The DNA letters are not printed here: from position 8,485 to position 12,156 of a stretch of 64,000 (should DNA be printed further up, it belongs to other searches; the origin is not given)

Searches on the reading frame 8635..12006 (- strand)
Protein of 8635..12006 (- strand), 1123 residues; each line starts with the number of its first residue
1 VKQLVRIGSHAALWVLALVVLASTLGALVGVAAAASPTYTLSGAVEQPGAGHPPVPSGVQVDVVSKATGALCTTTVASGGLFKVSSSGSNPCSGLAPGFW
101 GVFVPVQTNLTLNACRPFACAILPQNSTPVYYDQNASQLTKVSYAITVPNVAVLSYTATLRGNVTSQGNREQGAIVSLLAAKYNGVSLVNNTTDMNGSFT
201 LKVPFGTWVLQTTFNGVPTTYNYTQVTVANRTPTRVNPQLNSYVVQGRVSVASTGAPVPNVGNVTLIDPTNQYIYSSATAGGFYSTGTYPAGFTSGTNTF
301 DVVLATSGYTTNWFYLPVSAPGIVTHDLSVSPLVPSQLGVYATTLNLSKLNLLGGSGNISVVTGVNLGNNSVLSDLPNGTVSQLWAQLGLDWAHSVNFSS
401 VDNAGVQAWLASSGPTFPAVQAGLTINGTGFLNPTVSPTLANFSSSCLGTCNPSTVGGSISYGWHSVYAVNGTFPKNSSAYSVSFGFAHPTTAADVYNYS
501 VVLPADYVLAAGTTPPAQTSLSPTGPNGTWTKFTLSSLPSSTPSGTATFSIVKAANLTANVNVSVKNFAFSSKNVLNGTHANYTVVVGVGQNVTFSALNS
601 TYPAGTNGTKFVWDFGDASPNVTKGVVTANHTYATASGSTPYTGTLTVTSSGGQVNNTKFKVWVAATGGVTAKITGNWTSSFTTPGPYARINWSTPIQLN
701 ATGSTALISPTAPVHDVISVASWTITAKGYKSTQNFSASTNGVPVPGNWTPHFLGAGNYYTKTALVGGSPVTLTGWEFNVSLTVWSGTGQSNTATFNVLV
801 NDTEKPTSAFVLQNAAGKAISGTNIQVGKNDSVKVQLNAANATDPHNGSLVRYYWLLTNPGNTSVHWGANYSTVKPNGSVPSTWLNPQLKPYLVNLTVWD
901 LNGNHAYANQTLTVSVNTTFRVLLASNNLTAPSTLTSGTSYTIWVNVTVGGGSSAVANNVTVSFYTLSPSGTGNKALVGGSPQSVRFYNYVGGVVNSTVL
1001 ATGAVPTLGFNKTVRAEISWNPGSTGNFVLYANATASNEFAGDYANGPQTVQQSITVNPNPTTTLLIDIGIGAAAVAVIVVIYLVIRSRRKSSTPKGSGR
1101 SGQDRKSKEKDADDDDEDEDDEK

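Call 8: search_protein_families(library=pfam, proteins=[window:8635-12006:-])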
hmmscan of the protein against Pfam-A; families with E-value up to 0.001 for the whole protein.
window:8635-12006:- (1123 aa): 2 families
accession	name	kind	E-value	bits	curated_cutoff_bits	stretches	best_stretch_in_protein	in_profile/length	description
PF18911.6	PKD_4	-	1.1e-08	35.4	27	1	587-659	14-79/85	PKD domain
PF22352.2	K319L-like_PKD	-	0.0005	20.5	27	1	822-914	2-84/84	K319L-like, PKD domain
